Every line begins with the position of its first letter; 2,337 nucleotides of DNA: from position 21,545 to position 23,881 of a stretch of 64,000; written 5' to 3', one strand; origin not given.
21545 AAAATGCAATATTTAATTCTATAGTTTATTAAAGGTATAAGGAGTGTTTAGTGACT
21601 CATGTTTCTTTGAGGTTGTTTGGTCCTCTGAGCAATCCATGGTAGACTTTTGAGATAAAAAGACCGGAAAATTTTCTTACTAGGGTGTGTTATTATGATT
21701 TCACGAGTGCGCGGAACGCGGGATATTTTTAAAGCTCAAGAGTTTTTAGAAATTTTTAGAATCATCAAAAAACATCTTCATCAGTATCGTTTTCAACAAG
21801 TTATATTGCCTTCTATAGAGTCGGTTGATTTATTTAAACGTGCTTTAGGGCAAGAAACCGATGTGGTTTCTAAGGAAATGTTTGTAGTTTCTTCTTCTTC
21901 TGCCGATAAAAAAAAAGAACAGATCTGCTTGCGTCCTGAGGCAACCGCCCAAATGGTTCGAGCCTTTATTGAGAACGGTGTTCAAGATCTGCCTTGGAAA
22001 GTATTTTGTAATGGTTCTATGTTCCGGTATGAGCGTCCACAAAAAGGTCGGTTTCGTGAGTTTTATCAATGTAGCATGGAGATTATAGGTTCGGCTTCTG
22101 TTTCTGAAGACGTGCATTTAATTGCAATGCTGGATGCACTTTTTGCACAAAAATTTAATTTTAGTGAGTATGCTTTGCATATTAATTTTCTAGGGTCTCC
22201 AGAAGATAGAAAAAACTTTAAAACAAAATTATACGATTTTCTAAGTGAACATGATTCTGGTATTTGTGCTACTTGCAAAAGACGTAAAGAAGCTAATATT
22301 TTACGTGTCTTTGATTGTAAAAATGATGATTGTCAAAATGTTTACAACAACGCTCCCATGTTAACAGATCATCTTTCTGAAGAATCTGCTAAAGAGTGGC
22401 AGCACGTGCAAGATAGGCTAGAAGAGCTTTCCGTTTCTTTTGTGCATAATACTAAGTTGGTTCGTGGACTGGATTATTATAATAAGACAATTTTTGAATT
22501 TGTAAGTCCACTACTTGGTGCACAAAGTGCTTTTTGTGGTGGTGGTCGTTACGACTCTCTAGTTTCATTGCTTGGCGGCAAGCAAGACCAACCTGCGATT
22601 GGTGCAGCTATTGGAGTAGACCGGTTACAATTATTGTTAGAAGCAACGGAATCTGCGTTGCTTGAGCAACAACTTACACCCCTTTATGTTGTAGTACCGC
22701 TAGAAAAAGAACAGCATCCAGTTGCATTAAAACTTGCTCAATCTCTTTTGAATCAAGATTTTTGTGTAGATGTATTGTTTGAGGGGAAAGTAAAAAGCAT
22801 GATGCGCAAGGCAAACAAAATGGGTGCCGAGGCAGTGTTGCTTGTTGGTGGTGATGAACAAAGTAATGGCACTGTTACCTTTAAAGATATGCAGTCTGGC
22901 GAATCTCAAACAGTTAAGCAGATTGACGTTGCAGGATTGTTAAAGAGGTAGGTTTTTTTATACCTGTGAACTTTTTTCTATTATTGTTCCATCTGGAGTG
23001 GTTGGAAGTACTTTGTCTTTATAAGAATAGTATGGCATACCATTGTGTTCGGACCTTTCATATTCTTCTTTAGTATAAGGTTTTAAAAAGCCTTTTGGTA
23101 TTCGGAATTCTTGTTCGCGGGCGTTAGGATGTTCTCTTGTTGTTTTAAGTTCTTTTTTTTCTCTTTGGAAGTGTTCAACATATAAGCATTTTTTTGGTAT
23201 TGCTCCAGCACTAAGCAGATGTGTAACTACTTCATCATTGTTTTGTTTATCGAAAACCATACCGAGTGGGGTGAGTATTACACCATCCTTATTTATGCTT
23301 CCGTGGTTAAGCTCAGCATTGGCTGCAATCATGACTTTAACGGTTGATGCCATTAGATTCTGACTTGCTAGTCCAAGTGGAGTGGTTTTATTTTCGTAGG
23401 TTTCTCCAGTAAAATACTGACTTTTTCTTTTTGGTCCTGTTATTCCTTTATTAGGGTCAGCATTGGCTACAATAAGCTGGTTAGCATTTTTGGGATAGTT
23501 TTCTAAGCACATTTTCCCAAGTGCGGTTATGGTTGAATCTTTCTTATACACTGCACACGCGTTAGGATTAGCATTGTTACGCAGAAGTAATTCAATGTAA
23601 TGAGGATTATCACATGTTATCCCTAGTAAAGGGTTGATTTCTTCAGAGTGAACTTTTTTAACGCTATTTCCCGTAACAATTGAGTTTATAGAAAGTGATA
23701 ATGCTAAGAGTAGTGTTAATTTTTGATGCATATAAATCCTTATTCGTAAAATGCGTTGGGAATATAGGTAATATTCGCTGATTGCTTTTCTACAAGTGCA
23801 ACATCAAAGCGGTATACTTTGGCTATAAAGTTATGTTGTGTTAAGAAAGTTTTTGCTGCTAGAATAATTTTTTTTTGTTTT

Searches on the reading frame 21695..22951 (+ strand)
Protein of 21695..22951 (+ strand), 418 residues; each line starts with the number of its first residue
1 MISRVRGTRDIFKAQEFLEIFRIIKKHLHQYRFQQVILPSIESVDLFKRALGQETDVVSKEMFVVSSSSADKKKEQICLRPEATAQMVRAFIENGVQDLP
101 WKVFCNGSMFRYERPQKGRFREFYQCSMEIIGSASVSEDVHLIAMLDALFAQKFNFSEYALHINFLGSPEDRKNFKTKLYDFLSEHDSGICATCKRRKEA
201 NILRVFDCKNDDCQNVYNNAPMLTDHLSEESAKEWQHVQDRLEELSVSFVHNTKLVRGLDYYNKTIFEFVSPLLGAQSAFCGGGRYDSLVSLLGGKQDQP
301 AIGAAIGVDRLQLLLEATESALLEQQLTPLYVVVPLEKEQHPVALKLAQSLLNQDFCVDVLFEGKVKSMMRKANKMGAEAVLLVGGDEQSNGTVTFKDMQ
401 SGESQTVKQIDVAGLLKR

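Call 20: search_protein_families(library=ncbifam, proteins=[window:21695-22951:+], max_evalue=0.00001)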
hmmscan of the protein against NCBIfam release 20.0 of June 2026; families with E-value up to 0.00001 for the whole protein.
window:21695-22951:+ (418 aa): 18 families
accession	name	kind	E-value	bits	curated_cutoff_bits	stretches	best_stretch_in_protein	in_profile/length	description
TIGR00442.1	hisS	equivalog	5.9e-119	397.7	286.75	1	4-408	2-405/406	histidine--tRNA ligase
NF009085.0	PRK12420.1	equivalog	6.3e-37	127.9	540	2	219-408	230-418/426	histidine--tRNA ligase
TIGR00443.1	hisZ_biosyn_reg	equivalog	2.8e-36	125.2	271.65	1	15-315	9-312/314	ATP phosphoribosyltransferase regulatory subunit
NF008940.0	PRK12292.2-3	equivalog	8.8e-27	93.9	450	1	22-367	25-373/404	ATP phosphoribosyltransferase regulatory subunit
NF008942.0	PRK12292.2-5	equivalog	7e-24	84.2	643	2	256-412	273-423/434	ATP phosphoribosyltransferase regulatory subunit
NF008953.0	PRK12295.1-6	equivalog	3e-23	82.4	384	2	252-314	316-378/384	ATP phosphoribosyltransferase regulatory subunit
NF008941.0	PRK12292.2-4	equivalog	2.8e-18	66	447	1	19-351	26-353/393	ATP phosphoribosyltransferase regulatory subunit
NF008936.0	PRK12292.1-3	equivalog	3.4e-18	65.7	492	2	227-389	239-396/406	ATP phosphoribosyltransferase regulatory subunit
NF008951.0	PRK12295.1-4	equivalog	9.6e-15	54.3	364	1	252-316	309-371/374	ATP phosphoribosyltransferase regulatory subunit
NF008948.0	PRK12295.1-1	equivalog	2e-12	46.9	622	1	250-315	307-372/376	ATP phosphoribosyltransferase regulatory subunit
NF008939.0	PRK12292.2-1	equivalog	2.7e-12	46.1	335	1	74-146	67-142/391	ATP phosphoribosyltransferase regulatory subunit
NF008938.0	PRK12292.1-6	equivalog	3.4e-11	42.7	833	1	19-161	25-158/420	ATP phosphoribosyltransferase regulatory subunit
NF008949.0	PRK12295.1-2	equivalog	1.1e-10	41.4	420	0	253-306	315-368/379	ATP phosphoribosyltransferase regulatory subunit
NF008950.0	PRK12295.1-3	equivalog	2e-10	40.6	492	1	249-312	314-375/387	ATP phosphoribosyltransferase regulatory subunit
NF008952.0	PRK12295.1-5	equivalog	3.5e-10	39.6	360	0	258-317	302-358/363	ATP phosphoribosyltransferase regulatory subunit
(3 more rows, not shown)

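Call 58: find_homologous_proteins(query=window:21695-22948:+, max_evalue=1e-30)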
Query window:21695-22948:+ (418 aa): 7920 proteins with E <= 1e-30 among 8000 candidates; the best 120 are listed.
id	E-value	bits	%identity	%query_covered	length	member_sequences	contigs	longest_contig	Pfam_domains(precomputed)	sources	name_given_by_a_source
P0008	4.1e-262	887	94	100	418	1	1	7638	PF13393.12,PF03129.26,PF01409.26,PF00587.31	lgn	-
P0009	3.2e-258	874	92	100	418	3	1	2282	PF13393.12,PF03129.26,PF01409.26,PF00587.31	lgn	-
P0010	6.8e-255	863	91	100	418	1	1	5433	PF13393.12,PF03129.26,PF01409.26,PF00587.31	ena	-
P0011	1.7e-246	835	89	100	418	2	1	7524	PF13393.12,PF03129.26,PF01409.26,PF00587.31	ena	-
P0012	2.1e-236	802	84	100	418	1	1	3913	PF13393.12,PF03129.26,PF01409.26,PF00587.31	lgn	-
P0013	7.0e-232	787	83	100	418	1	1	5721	PF13393.12,PF03129.26,PF01409.26,PF00587.31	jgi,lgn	jgi:histidyl-tRNA synthetase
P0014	4.7e-231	785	83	100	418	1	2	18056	PF13393.12,PF03129.26,PF01409.26,PF00587.31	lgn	-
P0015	6.7e-231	784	83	100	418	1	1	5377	PF13393.12,PF03129.26,PF01409.26,PF00587.31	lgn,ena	-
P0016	1.8e-230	783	82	100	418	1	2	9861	PF13393.12,PF03129.26,PF01409.26,PF00587.31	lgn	-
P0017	2.1e-230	783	82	100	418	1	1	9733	PF13393.12,PF03129.26,PF01409.26,PF00587.31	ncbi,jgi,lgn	ncbi:MAG: histidyl-tRNA synthetase [Alteromonas naphthalenivorans]|jgi:histidyl-tRNA synthetase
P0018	1.0e-229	780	82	100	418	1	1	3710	PF13393.12,PF03129.26,PF01409.26,PF00587.31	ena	-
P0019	2.0e-215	733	77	100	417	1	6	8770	PF13393.12,PF03129.26,PF01409.26,PF00587.31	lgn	-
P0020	5.3e-213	725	77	100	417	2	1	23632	PF13393.12,PF03129.26,PF01409.26,PF00587.31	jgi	jgi:histidyl-tRNA synthetase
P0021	1.3e-206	704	74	98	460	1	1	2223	PF13393.12,PF03129.26,PF01409.26,PF00587.31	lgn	-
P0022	9.3e-201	685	73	99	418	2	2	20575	PF13393.12,PF03129.26,PF01409.26,PF00587.31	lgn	-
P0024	1.9e-189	648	68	100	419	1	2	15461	PF13393.12,PF03129.26,PF01409.26,PF00587.31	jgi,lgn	jgi:histidyl-tRNA synthetase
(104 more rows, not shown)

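Call 59: find_encoding_contigs(protein=P0014, flank=10000, max_places=2)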
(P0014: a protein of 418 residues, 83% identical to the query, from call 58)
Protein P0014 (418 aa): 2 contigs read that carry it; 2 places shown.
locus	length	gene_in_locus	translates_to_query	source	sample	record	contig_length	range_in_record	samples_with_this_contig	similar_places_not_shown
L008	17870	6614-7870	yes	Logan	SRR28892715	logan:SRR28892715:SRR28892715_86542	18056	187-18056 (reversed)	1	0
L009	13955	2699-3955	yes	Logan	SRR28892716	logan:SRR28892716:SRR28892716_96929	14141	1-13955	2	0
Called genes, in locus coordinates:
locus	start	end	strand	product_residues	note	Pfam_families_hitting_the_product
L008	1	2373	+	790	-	?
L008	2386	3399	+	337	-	PF01073:3Beta_HSD, PF01370:Epimerase, PF02719:Polysacc_synt_2, PF04321:RmlD_sub_bind, PF05368:NmrA, PF13460:NAD_binding_10 (weak), PF16363:GDP_Man_Dehyd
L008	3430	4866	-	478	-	-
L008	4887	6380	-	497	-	-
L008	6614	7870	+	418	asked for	PF01409:tRNA-synt_2d (weak), PF13393:tRNA-synt_His, PF00587:tRNA-synt_2b, PF03129:HGTP_anticodon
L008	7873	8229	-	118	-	PF08378:NERD (weak), PF02021:UPF0102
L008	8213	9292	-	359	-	PF13525:YfiO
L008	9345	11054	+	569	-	PF05157:MshEN, PF00437:T2SSE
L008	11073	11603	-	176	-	-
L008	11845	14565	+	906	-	PF04357:TamB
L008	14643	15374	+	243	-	PF13091:PLDc_2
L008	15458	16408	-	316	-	PF01479:S4, PF00849:PseudoU_synth_2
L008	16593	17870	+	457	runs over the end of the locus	PF03448:MgtE_N, PF00571:CBS (faint), PF01769:MgtE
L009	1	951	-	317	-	?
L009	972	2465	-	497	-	-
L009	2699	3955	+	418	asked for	PF01409:tRNA-synt_2d (weak), PF13393:tRNA-synt_His, PF00587:tRNA-synt_2b, PF03129:HGTP_anticodon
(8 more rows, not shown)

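Call 60: find_encoding_contigs(protein=P0020, flank=10000, max_places=2)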
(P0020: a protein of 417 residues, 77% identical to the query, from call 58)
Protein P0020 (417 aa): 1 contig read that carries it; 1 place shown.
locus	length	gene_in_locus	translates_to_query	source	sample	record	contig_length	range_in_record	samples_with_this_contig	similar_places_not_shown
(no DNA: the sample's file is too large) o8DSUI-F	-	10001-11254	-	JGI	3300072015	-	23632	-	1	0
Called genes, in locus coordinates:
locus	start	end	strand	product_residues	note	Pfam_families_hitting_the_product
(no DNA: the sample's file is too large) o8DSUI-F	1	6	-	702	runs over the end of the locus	-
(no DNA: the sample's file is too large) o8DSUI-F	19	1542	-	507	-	-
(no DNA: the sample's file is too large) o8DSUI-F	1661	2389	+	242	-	PF02578:Cu-oxidase_4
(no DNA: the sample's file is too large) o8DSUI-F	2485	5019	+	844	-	PF07517:SecA_DEAD, PF00270:DEAD (weak), PF01043:SecA_PP_bind, PF21090:P-loop_SecA, PF07516:SecA_SW, PF02810:SEC-C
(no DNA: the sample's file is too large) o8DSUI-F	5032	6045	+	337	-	PF01073:3Beta_HSD, PF01370:Epimerase, PF02719:Polysacc_synt_2, PF04321:RmlD_sub_bind, PF05368:NmrA, PF07993:NAD_binding_4 (faint), PF13460:NAD_binding_10 (weak), PF16363:GDP_Man_Dehyd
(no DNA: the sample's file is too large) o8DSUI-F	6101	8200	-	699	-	-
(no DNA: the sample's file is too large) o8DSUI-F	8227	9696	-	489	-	-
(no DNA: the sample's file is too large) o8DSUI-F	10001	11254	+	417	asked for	PF01409:tRNA-synt_2d (faint), PF13393:tRNA-synt_His, PF00587:tRNA-synt_2b, PF03129:HGTP_anticodon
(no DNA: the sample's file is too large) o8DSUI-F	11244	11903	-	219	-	PF01148:CTP_transf_1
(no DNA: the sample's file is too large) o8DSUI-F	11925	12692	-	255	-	-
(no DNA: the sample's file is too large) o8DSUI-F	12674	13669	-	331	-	PF00551:Formyl_trans_N, PF02911:Formyl_trans_C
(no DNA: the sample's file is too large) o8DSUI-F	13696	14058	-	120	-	PF08378:NERD, PF02021:UPF0102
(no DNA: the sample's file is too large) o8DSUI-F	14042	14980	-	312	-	PF13525:YfiO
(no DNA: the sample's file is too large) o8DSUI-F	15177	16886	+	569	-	PF05157:MshEN, PF00437:T2SSE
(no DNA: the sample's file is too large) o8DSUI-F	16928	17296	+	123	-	?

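Call 61: find_encoding_contigs(protein=P0022, flank=10000, max_places=2)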
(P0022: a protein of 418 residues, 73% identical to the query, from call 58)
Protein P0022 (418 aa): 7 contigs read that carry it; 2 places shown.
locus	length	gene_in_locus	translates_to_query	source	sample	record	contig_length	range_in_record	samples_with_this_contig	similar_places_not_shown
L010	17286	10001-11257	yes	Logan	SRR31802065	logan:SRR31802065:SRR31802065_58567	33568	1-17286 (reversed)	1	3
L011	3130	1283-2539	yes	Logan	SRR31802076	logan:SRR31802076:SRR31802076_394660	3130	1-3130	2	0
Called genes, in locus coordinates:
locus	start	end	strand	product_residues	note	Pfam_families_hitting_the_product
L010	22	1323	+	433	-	PF00091:Tubulin, PF12327:FtsZ_C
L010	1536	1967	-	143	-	-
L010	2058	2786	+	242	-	PF02578:Cu-oxidase_4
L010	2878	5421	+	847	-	PF07517:SecA_DEAD, PF00270:DEAD (weak), PF01043:SecA_PP_bind, PF21090:P-loop_SecA, PF07516:SecA_SW, PF02810:SEC-C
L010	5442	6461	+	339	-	PF01073:3Beta_HSD, PF01370:Epimerase, PF02719:Polysacc_synt_2, PF04321:RmlD_sub_bind, PF05368:NmrA, PF13460:NAD_binding_10 (weak), PF16363:GDP_Man_Dehyd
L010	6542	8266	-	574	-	-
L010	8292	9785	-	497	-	-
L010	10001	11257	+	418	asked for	PF01409:tRNA-synt_2d (weak), PF13393:tRNA-synt_His, PF00587:tRNA-synt_2b, PF03129:HGTP_anticodon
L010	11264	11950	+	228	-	-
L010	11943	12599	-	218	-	PF01148:CTP_transf_1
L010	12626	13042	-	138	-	PF02021:UPF0102, PF08378:NERD (weak)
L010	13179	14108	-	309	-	PF13525:YfiO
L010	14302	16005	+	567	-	PF05157:MshEN, PF00437:T2SSE, PF13191:AAA_16 (faint)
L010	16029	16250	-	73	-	-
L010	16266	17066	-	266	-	PF12678:zf-rbx1 (weak), PF00097:zf-C3HC4, PF13445:zf-RING_UBOX, PF13639:zf-RING_2, PF13920:zf-C3HC4_3 (weak), PF13923:zf-C3HC4_2 (weak), PF14634:zf-RING_5 (weak), PF17123:zf-RING_11 (weak), +1 more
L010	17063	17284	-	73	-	?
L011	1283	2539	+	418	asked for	PF01409:tRNA-synt_2d (weak), PF13393:tRNA-synt_His, PF00587:tRNA-synt_2b, PF03129:HGTP_anticodon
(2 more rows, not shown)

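Call 65: search_protein_families(library=pfam, proteins=[L010:16266-17078:-, L008:11073-11615:-, L010:16029-16250:-], max_evalue=0.01)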
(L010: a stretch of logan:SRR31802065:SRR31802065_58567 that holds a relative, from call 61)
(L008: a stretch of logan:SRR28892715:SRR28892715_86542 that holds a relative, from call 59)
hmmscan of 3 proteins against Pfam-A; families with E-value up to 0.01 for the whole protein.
L010:16266-17078:- (270 aa): 12 families
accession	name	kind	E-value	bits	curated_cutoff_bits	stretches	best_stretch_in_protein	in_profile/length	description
PF13639.12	zf-RING_2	-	2.2e-12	47.5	27.3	1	53-99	2-44/44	Ring finger domain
PF00097.31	zf-C3HC4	-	1.2e-09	38.3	21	1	54-98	1-40/40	Zinc finger, C3HC4 type (RING finger)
PF13445.12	zf-RING_UBOX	-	6.7e-08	32.8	25.2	1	54-96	1-39/39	RING-type zinc-finger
PF12678.13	zf-rbx1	-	8.1e-07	29.6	31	1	50-99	10-55/55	RING-H2 zinc finger domain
PF13923.12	zf-C3HC4_2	-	8.6e-07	29.1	27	1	53-98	1-40/40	Zinc finger, C3HC4 type (RING finger)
PF13920.12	zf-C3HC4_3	-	2.5e-06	27.6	27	1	51-104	2-48/49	Zinc finger, C3HC4 type (RING finger)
PF17123.11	zf-RING_11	-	3.5e-06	27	27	1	54-82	2-28/29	RING-like zinc finger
PF14634.12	zf-RING_5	-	1e-05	25.8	27.9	1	53-100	1-43/43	zinc-RING finger domain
PF14447.12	Prok-RING_4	-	1.7e-05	25.1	27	1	72-107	14-45/46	Prokaryotic RING finger family 4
PF12861.13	zf-ANAPC11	-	0.0001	22.7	25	1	54-102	15-61/65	Anaphase-promoting complex subunit 11 RING-H2 finger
PF23412.1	zf_RING_Vps8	-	0.00068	19.9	27.3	1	54-89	1-38/52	Vps8 RING zinc finger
PF12906.13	RINGv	-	0.0037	17.8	21.6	1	54-98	1-47/47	RING-variant domain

L008:11073-11615:- (180 aa): 3 families
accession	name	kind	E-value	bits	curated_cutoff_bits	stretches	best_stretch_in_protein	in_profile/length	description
PF13606.12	Ank_3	-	0.0014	19.4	22.3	0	111-138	2-29/30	Ankyrin repeat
PF12796.13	Ank_2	-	0.0024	18.8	27.3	0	73-147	3-61/90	Ankyrin repeats (3 copies)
PF09716.15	ETRAMP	-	0.0041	17.5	29.1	0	5-56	1-55/81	Malarial early transcribed membrane protein (ETRAMP)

L010:16029-16250:- (73 aa): 0 families

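Call 66: find_encoding_contigs(protein=P0017, flank=10000, max_places=2)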
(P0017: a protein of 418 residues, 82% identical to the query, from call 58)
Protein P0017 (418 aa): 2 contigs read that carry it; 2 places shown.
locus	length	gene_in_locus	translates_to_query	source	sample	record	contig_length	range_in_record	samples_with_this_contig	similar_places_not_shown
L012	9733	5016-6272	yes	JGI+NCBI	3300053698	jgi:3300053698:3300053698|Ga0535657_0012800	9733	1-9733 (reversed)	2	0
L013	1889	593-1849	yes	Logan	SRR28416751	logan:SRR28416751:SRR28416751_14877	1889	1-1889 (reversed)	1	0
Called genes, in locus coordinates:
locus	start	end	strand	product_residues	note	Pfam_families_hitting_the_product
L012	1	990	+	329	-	PF01073:3Beta_HSD, PF01370:Epimerase, PF02719:Polysacc_synt_2 (weak), PF04321:RmlD_sub_bind, PF05368:NmrA (faint), PF13460:NAD_binding_10 (faint), PF16363:GDP_Man_Dehyd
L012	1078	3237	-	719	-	-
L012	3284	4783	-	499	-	-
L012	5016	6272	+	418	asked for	PF01409:tRNA-synt_2d (weak), PF13393:tRNA-synt_His, PF00587:tRNA-synt_2b, PF03129:HGTP_anticodon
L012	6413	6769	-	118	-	PF08378:NERD, PF02021:UPF0102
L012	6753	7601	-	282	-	PF13525:YfiO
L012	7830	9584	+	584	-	PF05157:MshEN, PF00437:T2SSE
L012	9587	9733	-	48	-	?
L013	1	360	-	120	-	?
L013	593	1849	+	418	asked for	PF01409:tRNA-synt_2d (weak), PF13393:tRNA-synt_His, PF00587:tRNA-synt_2b, PF03129:HGTP_anticodon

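Call 67: find_encoding_contigs(protein=P0024, flank=10000, max_places=2)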
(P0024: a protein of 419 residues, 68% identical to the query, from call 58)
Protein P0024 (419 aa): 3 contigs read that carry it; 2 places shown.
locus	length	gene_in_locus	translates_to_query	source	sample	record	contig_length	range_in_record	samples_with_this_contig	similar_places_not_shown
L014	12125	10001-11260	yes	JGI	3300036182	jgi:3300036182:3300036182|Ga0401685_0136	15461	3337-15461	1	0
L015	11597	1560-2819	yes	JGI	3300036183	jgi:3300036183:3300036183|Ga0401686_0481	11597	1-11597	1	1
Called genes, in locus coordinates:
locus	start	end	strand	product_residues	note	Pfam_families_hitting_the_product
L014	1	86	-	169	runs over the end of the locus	-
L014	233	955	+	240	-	PF02578:Cu-oxidase_4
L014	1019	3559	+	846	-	PF07517:SecA_DEAD, PF00270:DEAD, PF01043:SecA_PP_bind, PF21090:P-loop_SecA, PF07516:SecA_SW, PF02810:SEC-C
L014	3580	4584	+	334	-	PF01073:3Beta_HSD, PF01370:Epimerase, PF02719:Polysacc_synt_2, PF04321:RmlD_sub_bind, PF05368:NmrA (weak), PF16363:GDP_Man_Dehyd, PF07993:NAD_binding_4 (weak)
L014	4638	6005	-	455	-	-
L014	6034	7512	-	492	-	-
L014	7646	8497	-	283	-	-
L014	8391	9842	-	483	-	-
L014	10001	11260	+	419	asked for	PF01409:tRNA-synt_2d, PF13393:tRNA-synt_His, PF00587:tRNA-synt_2b, PF03129:HGTP_anticodon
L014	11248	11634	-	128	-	PF08378:NERD (weak), PF02021:UPF0102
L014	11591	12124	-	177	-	?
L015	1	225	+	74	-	?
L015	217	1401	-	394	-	-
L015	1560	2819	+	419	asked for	PF01409:tRNA-synt_2d, PF13393:tRNA-synt_His, PF00587:tRNA-synt_2b, PF03129:HGTP_anticodon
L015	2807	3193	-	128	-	PF08378:NERD (weak), PF02021:UPF0102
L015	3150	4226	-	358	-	PF13525:YfiO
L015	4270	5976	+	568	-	PF05157:MshEN, PF00437:T2SSE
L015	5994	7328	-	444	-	PF05157:MshEN, PF00437:T2SSE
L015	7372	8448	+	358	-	PF13525:YfiO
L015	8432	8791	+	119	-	PF08378:NERD (weak), PF02021:UPF0102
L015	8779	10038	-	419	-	PF01409:tRNA-synt_2d, PF13393:tRNA-synt_His, PF00587:tRNA-synt_2b, PF03129:HGTP_anticodon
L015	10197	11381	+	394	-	-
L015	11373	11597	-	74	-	?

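Call 79: find_encoding_contigs(protein=P0016, flank=10000, max_places=2)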
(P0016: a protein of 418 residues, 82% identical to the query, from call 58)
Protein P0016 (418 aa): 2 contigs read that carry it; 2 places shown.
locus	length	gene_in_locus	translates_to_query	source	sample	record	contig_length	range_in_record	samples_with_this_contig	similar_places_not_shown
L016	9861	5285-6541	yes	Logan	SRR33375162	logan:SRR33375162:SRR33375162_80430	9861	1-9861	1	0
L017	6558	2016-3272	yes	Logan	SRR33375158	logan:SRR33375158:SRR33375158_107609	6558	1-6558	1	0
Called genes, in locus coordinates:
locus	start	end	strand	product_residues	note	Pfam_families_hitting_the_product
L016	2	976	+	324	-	?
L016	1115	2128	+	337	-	PF01073:3Beta_HSD, PF01370:Epimerase, PF02719:Polysacc_synt_2, PF04321:RmlD_sub_bind, PF05368:NmrA, PF13460:NAD_binding_10 (weak), PF16363:GDP_Man_Dehyd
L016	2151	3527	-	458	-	-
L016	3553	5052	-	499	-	-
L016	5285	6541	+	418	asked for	PF01409:tRNA-synt_2d (weak), PF13393:tRNA-synt_His, PF00587:tRNA-synt_2b, PF03129:HGTP_anticodon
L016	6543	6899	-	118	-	PF01870:Hjc (weak), PF08378:NERD, PF02021:UPF0102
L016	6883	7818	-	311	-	PF13525:YfiO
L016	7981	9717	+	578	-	PF05157:MshEN, PF00437:T2SSE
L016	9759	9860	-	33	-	?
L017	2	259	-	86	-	?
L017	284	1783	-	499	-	-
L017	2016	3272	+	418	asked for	PF01409:tRNA-synt_2d (weak), PF13393:tRNA-synt_His, PF00587:tRNA-synt_2b, PF03129:HGTP_anticodon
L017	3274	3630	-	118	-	PF01870:Hjc (weak), PF08378:NERD, PF02021:UPF0102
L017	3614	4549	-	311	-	PF13525:YfiO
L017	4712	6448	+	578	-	PF05157:MshEN, PF00437:T2SSE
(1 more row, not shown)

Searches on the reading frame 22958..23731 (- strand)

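Call 20: search_protein_families(library=ncbifam, proteins=[window:22958-23731:-], max_evalue=0.00001)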
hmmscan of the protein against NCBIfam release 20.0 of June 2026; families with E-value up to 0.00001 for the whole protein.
window:22958-23731:- (257 aa): 0 families

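Call 73: search_protein_families(library=pfam, proteins=[window:22958-23731:-], max_evalue=0.001)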
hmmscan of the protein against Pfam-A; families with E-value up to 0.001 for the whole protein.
window:22958-23731:- (257 aa): 1 family
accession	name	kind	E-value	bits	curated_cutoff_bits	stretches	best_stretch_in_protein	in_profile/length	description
PF12796.13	Ank_2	-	0.00028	21.8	27.3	0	112-177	26-84/90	Ankyrin repeats (3 copies)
